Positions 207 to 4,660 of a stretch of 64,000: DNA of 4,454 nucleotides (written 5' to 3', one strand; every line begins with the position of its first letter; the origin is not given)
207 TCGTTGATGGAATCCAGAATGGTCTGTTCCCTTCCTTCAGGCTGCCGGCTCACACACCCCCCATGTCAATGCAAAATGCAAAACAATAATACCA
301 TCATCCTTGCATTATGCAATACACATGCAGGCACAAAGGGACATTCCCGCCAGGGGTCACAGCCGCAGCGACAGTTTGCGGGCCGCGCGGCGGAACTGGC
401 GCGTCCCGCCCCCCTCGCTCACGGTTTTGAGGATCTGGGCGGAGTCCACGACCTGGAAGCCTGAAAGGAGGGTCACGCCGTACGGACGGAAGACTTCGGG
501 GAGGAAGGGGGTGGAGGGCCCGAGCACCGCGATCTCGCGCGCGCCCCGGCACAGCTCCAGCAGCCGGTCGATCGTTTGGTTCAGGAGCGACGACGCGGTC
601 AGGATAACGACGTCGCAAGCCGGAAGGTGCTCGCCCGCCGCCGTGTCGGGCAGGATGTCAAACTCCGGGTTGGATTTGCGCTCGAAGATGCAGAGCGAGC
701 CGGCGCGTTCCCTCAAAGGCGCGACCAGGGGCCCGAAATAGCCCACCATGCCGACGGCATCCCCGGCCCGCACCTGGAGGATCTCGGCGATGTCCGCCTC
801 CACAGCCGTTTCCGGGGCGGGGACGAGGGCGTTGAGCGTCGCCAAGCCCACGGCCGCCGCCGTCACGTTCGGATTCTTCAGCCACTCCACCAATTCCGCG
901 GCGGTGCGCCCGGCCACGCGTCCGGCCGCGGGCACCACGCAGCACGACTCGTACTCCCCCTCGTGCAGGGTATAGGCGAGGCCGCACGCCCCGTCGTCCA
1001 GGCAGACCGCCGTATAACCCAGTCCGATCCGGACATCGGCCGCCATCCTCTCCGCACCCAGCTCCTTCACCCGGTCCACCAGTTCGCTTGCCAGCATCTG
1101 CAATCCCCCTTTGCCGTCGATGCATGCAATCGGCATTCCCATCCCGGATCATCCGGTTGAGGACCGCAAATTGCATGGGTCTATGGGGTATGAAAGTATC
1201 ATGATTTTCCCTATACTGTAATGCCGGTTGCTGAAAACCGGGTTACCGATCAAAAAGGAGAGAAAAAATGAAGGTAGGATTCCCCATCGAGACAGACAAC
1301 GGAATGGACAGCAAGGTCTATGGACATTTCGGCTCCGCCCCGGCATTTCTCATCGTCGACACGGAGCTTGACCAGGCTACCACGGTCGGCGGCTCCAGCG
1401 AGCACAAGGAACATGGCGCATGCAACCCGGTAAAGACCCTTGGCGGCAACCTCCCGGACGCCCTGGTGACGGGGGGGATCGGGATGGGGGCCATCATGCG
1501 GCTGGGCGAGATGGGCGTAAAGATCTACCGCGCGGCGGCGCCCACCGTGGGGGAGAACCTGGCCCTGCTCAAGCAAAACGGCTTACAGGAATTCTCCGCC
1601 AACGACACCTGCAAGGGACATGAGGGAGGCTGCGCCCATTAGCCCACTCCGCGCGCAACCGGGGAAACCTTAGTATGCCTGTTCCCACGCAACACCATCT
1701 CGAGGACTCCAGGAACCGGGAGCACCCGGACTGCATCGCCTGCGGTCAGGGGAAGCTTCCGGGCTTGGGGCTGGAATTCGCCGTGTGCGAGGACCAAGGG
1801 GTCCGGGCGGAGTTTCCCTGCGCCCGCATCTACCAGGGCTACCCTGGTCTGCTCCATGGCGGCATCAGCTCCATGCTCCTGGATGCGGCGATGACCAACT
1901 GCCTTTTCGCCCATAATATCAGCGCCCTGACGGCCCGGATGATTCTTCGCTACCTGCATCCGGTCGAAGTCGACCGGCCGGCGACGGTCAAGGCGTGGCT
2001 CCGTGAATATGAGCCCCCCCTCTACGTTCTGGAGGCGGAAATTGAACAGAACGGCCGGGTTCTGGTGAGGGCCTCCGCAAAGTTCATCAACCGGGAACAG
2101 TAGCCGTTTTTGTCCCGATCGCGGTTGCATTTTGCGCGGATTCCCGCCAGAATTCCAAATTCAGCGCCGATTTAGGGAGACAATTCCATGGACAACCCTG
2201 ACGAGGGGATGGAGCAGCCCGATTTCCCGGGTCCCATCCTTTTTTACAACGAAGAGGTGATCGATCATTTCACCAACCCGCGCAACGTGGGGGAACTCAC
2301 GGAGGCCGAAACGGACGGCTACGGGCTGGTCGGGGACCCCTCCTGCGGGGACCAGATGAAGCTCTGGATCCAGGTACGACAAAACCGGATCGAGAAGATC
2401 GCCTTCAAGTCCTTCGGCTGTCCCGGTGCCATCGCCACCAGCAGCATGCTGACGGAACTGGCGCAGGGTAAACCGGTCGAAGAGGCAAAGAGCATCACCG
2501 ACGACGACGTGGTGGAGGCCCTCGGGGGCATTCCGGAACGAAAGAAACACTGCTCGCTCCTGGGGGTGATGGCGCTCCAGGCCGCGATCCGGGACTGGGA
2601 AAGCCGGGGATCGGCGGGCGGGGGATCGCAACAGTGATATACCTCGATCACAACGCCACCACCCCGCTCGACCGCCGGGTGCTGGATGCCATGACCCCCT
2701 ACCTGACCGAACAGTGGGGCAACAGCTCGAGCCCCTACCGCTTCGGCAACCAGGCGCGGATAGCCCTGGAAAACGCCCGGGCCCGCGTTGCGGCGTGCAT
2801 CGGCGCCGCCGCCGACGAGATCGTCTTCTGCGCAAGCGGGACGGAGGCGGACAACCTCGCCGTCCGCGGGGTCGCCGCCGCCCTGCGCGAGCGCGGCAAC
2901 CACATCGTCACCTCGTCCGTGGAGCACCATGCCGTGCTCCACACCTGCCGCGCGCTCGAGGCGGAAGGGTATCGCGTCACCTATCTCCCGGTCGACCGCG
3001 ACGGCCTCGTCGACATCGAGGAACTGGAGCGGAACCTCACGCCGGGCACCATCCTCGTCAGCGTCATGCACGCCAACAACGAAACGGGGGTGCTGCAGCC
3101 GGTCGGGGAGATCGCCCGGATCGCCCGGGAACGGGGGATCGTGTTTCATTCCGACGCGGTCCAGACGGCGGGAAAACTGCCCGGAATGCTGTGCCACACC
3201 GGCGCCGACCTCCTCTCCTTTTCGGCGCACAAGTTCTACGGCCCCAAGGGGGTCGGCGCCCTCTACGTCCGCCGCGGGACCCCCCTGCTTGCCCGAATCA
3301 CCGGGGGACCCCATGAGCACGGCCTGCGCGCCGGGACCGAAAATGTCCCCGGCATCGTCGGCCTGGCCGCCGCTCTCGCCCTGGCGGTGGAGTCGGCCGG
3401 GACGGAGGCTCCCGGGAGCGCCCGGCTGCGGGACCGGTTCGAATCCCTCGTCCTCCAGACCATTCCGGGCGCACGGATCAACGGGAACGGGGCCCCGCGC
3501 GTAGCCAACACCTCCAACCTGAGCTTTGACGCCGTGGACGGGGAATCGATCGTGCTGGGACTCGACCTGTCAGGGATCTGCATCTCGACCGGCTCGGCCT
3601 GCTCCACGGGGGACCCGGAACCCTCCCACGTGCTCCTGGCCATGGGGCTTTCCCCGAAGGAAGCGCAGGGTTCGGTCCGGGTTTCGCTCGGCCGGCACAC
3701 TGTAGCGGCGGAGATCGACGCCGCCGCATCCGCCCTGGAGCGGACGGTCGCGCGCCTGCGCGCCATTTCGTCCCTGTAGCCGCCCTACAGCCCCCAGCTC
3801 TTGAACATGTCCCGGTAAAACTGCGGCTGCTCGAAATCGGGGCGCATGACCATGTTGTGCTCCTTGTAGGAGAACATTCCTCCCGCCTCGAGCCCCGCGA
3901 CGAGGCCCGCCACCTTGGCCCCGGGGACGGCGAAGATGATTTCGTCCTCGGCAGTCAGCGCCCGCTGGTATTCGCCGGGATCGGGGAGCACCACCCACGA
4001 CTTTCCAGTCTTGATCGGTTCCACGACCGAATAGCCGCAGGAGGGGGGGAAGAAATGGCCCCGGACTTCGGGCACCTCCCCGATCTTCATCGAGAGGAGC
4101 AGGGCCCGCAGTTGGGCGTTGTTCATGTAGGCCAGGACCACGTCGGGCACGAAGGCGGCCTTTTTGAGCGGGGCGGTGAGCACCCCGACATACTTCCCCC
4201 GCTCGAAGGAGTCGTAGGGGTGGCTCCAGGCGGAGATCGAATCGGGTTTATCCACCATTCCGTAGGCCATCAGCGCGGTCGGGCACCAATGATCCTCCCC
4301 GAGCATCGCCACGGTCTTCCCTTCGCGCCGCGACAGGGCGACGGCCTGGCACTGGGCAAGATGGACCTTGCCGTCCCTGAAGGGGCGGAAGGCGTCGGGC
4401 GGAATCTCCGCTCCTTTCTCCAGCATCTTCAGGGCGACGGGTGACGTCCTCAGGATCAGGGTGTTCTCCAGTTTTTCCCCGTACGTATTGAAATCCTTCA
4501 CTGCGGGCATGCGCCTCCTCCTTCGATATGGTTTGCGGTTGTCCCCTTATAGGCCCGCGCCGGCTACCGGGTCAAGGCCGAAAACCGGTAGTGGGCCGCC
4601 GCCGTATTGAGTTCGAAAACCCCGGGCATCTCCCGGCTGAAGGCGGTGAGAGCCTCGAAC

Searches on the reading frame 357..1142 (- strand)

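Call 69: search_protein_families(library=pfam, proteins=[window:357-1142:-], max_evalue=0.00001)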
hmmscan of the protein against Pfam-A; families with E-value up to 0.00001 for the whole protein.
window:357-1142:- (261 aa): 2 families
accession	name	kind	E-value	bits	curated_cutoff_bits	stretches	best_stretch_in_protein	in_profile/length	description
PF04016.18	DUF364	-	1.4e-43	148.5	23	1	118-256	2-143/147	Putative heavy-metal chelation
PF13938.11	DUF4213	-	8.3e-21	74.5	23.5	1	29-106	8-74/75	Putative heavy-metal chelation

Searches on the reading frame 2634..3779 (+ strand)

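Call 13: search_protein_families(library=pfam, proteins=[window:2634-3779:+], max_evalue=0.00001)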
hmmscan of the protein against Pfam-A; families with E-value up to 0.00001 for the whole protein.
window:2634-3779:+ (381 aa): 3 families
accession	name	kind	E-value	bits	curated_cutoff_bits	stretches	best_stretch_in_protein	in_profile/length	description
PF00266.25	Aminotran_5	-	9.8e-83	278.6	21.5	1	2-363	1-370/371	Aminotransferase class-V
PF01212.27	Beta_elim_lyase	-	4.2e-10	39.9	27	1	49-175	38-169/288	Beta-eliminating lyase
PF01041.23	DegT_DnrJ_EryC1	-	4.1e-06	26.7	19.8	1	60-184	39-156/360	DegT/DnrJ/EryC1/StrS aminotransferase family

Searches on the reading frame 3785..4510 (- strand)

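Call 69: search_protein_families(library=pfam, proteins=[window:3785-4510:-], max_evalue=0.00001)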
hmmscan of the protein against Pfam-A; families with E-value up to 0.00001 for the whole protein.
window:3785-4510:- (241 aa): 1 family
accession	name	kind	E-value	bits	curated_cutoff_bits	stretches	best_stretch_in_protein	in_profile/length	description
PF02596.20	DUF169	-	1.3e-33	117.1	27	1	13-205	1-208/209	Uncharacterised ArCR, COG2043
